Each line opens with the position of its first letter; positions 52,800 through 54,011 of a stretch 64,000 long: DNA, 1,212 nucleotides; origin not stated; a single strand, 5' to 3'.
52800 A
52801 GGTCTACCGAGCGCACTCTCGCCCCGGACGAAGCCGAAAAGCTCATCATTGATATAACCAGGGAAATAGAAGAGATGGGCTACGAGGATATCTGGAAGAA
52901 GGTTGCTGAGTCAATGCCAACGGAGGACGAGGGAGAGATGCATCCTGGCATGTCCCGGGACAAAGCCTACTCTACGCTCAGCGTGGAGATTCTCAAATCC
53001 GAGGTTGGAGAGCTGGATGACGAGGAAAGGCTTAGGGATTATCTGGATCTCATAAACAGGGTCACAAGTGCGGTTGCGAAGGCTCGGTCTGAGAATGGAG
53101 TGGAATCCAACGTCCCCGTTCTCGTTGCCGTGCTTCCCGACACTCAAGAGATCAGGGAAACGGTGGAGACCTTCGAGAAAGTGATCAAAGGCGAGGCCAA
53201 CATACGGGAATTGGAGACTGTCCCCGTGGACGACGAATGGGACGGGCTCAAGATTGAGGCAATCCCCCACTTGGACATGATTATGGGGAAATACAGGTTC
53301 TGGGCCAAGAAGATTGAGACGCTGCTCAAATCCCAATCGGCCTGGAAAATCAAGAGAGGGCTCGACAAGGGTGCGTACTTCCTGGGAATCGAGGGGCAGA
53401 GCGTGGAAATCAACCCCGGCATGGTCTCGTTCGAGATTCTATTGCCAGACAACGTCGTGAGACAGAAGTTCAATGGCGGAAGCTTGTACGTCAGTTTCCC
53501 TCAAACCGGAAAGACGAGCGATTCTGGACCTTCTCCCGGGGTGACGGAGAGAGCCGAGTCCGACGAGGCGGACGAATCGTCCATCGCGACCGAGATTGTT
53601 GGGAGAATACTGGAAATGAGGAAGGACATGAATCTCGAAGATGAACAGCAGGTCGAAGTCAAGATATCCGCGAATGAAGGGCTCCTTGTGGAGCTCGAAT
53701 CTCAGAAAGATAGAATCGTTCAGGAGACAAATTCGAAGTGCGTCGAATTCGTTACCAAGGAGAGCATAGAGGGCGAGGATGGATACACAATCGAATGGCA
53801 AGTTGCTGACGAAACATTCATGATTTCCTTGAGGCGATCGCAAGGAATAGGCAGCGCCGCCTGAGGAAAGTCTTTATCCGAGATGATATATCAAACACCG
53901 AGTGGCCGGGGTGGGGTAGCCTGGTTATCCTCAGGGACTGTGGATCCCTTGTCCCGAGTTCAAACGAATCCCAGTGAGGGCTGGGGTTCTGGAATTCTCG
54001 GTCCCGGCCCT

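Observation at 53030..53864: C-terminus of the giant protein is a paralogous copy of the neighbouring IleRS C-terminal domain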

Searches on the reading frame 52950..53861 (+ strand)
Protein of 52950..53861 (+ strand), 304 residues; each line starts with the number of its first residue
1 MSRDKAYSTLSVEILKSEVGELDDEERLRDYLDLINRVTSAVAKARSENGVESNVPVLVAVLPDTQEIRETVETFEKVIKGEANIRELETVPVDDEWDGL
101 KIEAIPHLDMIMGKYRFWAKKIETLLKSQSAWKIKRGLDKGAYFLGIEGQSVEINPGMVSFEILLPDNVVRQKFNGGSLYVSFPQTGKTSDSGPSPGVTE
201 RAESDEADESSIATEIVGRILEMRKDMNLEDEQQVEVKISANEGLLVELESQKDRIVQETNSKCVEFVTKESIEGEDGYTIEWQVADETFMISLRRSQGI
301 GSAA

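Call 8: search_protein_families(library=pfam, proteins=[window:52950-53861:+], max_evalue=10)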
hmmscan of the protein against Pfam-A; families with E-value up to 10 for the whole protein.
window:52950-53861:+ (304 aa): 2 families
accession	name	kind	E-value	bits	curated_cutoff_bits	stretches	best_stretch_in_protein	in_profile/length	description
PF19302.4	DUF5915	-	1e-07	32.2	27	2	206-295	111-193/195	Domain of unknown function (DUF5915)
PF22831.2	CATSPERB_Ig-like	-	0.079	13.6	27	0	225-289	14-77/107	CATSPERB Ig-like domain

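Call 22: search_solved_structures(query=A1, max_evalue=0.01, show_alignments=2)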
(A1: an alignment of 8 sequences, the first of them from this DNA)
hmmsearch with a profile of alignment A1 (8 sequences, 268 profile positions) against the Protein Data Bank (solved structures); distinct sequences matched with E-value up to 0.01: 8.
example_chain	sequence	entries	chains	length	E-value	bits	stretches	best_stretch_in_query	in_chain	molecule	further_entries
8wnd_A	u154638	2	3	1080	8.9e-14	54.2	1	7-234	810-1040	isoleucine--tRNA ligase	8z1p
8c8w_A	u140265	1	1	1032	2.3e-13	52.8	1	6-230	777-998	Isoleucine--tRNA ligase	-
8c9d_A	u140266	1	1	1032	2.4e-13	52.8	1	6-230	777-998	Isoleucine--tRNA ligase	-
8c8v_A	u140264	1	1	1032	2.4e-13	52.8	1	6-230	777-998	Isoleucine--tRNA ligase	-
8c8u_A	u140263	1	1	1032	3.9e-13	52.1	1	6-230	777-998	Isoleucine--tRNA ligase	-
9w01_B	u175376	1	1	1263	5.1e-12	48.4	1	7-233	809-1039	Isoleucine--tRNA ligase, cytoplasmic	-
9wqs_A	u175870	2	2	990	4.5e-07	32.2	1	7-138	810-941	Isoleucine--tRNA ligase, cytoplasmic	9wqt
7d5c_A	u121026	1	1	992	4.5e-07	32.2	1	7-138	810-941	Isoleucine--tRNA ligase, cytoplasmic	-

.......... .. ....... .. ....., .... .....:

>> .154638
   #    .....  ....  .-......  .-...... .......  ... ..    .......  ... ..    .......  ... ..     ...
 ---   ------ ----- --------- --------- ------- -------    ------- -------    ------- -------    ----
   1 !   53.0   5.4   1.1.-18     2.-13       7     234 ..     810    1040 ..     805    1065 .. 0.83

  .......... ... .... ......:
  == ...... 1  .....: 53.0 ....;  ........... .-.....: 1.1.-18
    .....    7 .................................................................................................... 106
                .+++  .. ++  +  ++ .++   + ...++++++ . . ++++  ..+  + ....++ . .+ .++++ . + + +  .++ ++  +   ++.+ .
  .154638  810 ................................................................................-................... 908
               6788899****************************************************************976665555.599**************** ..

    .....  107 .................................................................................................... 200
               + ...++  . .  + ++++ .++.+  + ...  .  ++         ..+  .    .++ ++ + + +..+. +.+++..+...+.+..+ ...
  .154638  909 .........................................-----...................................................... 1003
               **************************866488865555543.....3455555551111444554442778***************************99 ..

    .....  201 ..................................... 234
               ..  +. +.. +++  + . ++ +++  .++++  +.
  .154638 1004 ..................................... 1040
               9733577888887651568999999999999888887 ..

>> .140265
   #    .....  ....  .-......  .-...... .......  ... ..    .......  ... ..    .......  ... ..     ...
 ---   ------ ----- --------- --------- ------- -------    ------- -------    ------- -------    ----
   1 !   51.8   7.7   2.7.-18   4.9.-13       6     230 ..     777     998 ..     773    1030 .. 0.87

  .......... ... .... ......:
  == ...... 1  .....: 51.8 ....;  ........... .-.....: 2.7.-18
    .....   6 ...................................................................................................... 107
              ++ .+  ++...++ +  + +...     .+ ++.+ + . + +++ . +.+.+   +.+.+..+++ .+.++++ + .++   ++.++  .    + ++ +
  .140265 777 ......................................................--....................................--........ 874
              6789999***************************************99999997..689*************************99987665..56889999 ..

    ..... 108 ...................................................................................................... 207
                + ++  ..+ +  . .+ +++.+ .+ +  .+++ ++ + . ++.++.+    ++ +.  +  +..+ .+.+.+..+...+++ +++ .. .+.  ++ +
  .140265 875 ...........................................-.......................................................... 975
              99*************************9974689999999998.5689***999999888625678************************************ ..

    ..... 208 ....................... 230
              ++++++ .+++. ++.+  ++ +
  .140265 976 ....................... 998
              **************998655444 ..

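Call 33: predict_structure(alignment_id=A1)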
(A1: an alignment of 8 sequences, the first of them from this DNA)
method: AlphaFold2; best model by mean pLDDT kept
length: 293 residues; sequences in the alignment: 8
mean_pLDDT: 80.9   pTM: 0.50
mean pLDDT of the five models: 80.9, 80.1, 79.9, 79.1, 58.9
residues with pLDDT >= 90: 112; 70-90: 130; 50-70: 14; < 50: 37
segments of 3 or more residues with pLDDT < 50: 1-4, 9-12, 176-199, 289-293
pLDDT, mean of each block of 10 residues (from residue 1): 49 69 92 91 90 92 90 91 87 93 92 89 87 86 92 89 93 59 33 41 89 85 90 86 90 87 72 82 73 35
secondary structure, 60 per line:
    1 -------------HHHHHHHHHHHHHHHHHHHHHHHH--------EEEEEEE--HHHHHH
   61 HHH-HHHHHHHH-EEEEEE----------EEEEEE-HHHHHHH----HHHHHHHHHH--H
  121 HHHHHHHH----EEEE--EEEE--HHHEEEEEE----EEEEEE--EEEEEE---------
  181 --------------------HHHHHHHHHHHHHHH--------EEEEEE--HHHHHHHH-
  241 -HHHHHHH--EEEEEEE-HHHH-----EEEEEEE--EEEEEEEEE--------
elements in order: H14-37 E46-52 H55-63 H65-72 E74-79 E90-95 H97-103 H108-117 H120-128 E133-136 E139-142 E148-153 E158-163 E166-171 H201-215 E224-229 H232-239 H242-248 E251-257 H259-262 E268-274 E277-285

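Call 41: fold_search(model_id=the predicted structure, library=pdb)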
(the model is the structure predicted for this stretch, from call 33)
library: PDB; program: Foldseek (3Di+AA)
matches with E <= 10: 276; with E <= 0.001: 6
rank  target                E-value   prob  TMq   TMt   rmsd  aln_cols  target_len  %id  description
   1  8c9d                  5.8e-13  1.00  0.35  0.12  20.1       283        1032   14  Priestia megaterium W130Q mutant of type 2 isoleucyl-tRNA synthetase complexed with an isoleucyl-adenylate analogue (released 2023-08-16)
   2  8c8v                  1.9e-12  1.00  0.33  0.12  20.7       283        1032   13  Priestia megaterium mupirocin-resistant isoleucyl-tRNA synthetase 2 with a fully-resolved C-terminal tRNA-binding domain (released 2023-08-16)
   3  8c8w                  3.1e-12  1.00  0.35  0.12  20.3       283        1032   14  Priestia megaterium mupirocin hyper-resistant HIGH motif mutant of type 2 isoleucyl-tRNA synthetase complexed with an is (released 2023-08-16)
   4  8wnd_A                1.9e-11  1.00  0.29  0.09  24.6       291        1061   16  Crystal structure of Saccharomyces cerevisiae isoleucyl-tRNA synthetase in complex with tRNA(Ile) and isoleucine (released 2024-10-09)
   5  8z1p_A                1.3e-10  1.00  0.30  0.10  24.4       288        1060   16  Crystal structure of Saccharomyces cerevisiae isoleucyl-tRNA synthetase in complex with a mimic tRNA(Met) and isoleuci (released 2024-12-18)
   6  8c8u                  5.9e-10  1.00  0.32  0.12  21.9       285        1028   14  Priestia megaterium mupirocin-resistant isoleucyl-tRNA synthetase 2 complexed with mupirocin (released 2023-08-23)
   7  8wnd_B                1.4e-03  1.00  0.25  0.08  17.3       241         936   12  Crystal structure of Saccharomyces cerevisiae isoleucyl-tRNA synthetase in complex with tRNA(Ile) and isoleucine (released 2024-10-09)
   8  4xkz                  1.9e-02  1.00  0.22  0.25   3.2        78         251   10  Crystal structure of the C-terminal anticodon loop binding domain of a valyl-tRNA synthetase from Pseudomonas aeruginosa (released 2015-02-11)
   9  7wrs_B                2.2e-02  1.00  0.25  0.26   2.3        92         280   20  Crystal structure of the chicken isoleucyl-tRNA synthetase 1 (IARS1) UNE-I complexed with glutamyl-tRNA synthetase 1 ( (released 2022-11-23)
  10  7d5c                  3.8e-02  0.97  0.22  0.07  12.6       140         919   12  IleRS in complex with a tRNA site inhibitor (released 2021-02-24)
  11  9wqt                  5.4e-02  0.98  0.22  0.08   5.0       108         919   13  Crystal structure of Saccharomyces cerevisiae isoleucyl-tRNA synthetase in complex with reveromycin A and isoleucine (released 2026-04-08)
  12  5esv_E                5.7e-02  0.21  0.16  0.23  14.4       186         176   10  Crystal Structure of Broadly Neutralizing Antibody CH03, Isolated from Donor CH0219, in Complex with Scaffolded Trimer (released 2015-12-16)
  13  9wqs                  7.7e-02  0.99  0.25  0.09   3.6       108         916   13  Crystal structure of Saccharomyces cerevisiae isoleucyl-tRNA synthetase in complex with reveromycin A and isoleucine (released 2026-04-08)
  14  4b45_A                9.9e-02  0.35  0.14  0.13   7.0       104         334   12  CetZ2 from Haloferax volcanii - GTPgS bound protofilament (released 2013-08-14)
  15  7lim                  1.8e-01  0.38  0.15  0.17  15.9        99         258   11  Thermotoga maritima Encapsulin Nanocompartment Pore Mutant S6E (released 2022-02-09)
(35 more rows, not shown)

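Call 42: search_protein_representatives(alignment_id=A1)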
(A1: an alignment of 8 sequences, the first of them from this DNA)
Query: 8 sequences, 268 profile positions. Proteins with E-value up to 0.001 (for the whole library): 5722; up to 1e-10: 1212; up to 1e-30: 154. The best 150 are listed.
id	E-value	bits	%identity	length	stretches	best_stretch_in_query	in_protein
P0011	4.7e-114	396.1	-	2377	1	1-267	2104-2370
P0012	1.2e-109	381.7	-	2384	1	1-268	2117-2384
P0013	5.0e-108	376.4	-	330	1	2-268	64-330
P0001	2.2e-107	374.3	-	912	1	1-267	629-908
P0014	9.3e-105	365.7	-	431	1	2-267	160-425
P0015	1.5e-104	365.0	-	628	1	1-268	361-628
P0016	2.1e-103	361.2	-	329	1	2-229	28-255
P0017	1.1e-100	352.3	-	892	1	6-266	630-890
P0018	3.6e-100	350.6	-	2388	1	2-267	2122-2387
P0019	3.8e-100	350.6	-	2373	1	3-266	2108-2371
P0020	1.1e-98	345.7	-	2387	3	2-265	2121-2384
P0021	1.4e-95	335.5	-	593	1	5-253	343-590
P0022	5.8e-94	330.3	-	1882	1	10-267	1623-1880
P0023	2.0e-92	325.2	-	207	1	63-268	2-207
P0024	1.5e-86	306.0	-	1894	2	1-266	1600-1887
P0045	4.2e-69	248.8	-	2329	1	3-266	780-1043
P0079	4.5e-49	183.1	-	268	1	5-265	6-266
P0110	1.4e-38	148.6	-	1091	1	11-266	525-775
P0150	9.1e-32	126.3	-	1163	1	15-182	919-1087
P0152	1.0e-31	126.2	-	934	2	9-265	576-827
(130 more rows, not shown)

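Call 59: search_protein_families(library=pfam, proteins=[P0011, P0110, P0152, P0150, P0079, P0045], max_evalue=0.001)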
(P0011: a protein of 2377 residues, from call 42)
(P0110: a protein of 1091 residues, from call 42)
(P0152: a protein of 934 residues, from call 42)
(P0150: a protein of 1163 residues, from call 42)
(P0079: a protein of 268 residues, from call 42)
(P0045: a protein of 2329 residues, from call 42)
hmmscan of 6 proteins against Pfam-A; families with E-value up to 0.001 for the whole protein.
P0011 (2377 aa): 2 families
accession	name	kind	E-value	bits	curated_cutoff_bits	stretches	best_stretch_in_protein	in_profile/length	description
PF19302.4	DUF5915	-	1.3e-15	57.9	27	1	2217-2366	47-192/195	Domain of unknown function (DUF5915)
PF07705.17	CARDB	-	9e-09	35.9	22.7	1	1285-1363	3-83/101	CARDB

P0110 (1091 aa): 7 families
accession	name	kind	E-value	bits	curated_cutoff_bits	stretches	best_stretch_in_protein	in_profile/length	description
PF05763.18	DUF835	-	4.2e-32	111.2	33.1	1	951-1083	3-135/136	Protein of unknown function (DUF835)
PF19302.4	DUF5915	-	2.3e-13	50.5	27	1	582-772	4-192/195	Domain of unknown function (DUF5915)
PF08264.19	Anticodon_1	-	2.6e-11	44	25.1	1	436-561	2-145/148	Anticodon-binding domain of tRNA ligase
PF12773.13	DZR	-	1.7e-06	28.5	27.3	0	242-313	11-45/45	Double zinc ribbon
PF17032.10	Zn_ribbon_15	-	3.6e-06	28.1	28.9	0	242-313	36-73/73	zinc-ribbon family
PF13248.11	Zn_ribbon_3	-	3e-05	23.7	27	1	853-874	5-26/26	zinc-ribbon domain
PF13240.11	Zn_Ribbon_1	-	0.00024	21.2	25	1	853-874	2-23/23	zinc-ribbon domain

P0152 (934 aa): 5 families
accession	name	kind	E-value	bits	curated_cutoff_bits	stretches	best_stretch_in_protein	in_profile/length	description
PF08264.19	Anticodon_1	-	8.7e-13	48.8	25.1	1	488-614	1-145/148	Anticodon-binding domain of tRNA ligase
PF19302.4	DUF5915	-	4.3e-07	30.1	27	1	653-807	23-177/195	Domain of unknown function (DUF5915)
PF11731.14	Cdd1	-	0.00027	21.5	25.5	1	832-875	3-46/86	Pathogenicity locus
PF00133.28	tRNA-synt_1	-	0.00055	19.3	22.7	1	108-270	141-185/414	tRNA synthetases class I (I, L, M and V)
PF17032.10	Zn_ribbon_15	-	0.00086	20.5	28.9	0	897-922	47-72/73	zinc-ribbon family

P0150 (1163 aa): 2 families
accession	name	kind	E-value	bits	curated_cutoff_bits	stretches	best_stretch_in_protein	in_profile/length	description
PF18953.6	SAP_new25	-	4e-19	68.4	26.3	3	846-883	10-46/51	SAP domain-containing new25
PF02037.33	SAP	-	7.3e-15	54.6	23.9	2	845-875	6-36/37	SAP domain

P0079 (268 aa): 1 family
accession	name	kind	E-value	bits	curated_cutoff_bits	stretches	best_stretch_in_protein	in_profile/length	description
PF19302.4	DUF5915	-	9e-24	84.5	27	1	91-265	23-193/195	Domain of unknown function (DUF5915)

P0045 (2329 aa): 10 families
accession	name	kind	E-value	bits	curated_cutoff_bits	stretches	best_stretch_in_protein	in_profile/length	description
PF00133.28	tRNA-synt_1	-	1.2e-88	298.1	22.7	1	14-624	3-408/414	tRNA synthetases class I (I, L, M and V)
PF05763.18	DUF835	-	9e-35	119.9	33.1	1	2194-2323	5-135/136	Protein of unknown function (DUF835)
PF08264.19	Anticodon_1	-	1.4e-27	96.8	25.1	1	678-823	1-144/148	Anticodon-binding domain of tRNA ligase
PF19302.4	DUF5915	-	4.1e-26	92.2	27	1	844-1041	2-193/195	Domain of unknown function (DUF5915)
PF14520.12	HHH_5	-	1.9e-14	54.3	27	1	1424-1465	14-55/57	Helix-hairpin-helix domain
PF09334.17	tRNA-synt_1g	-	2e-10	40.4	20.1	1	43-187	8-149/391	tRNA synthetases class I (M)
PF00633.29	HHH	-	0.00019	21.5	24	0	1437-1462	3-28/30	Helix-hairpin-helix motif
PF07719.23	TPR_2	-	0.00031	21.1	27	1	1528-1559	3-34/34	Tetratricopeptide repeat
PF18912.6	DZR_2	-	0.00065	19.9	27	0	1466-1497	17-49/56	Double zinc ribbon domain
PF00515.34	TPR_1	-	0.00084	19.5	27.8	0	1528-1559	3-34/34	Tetratricopeptide repeat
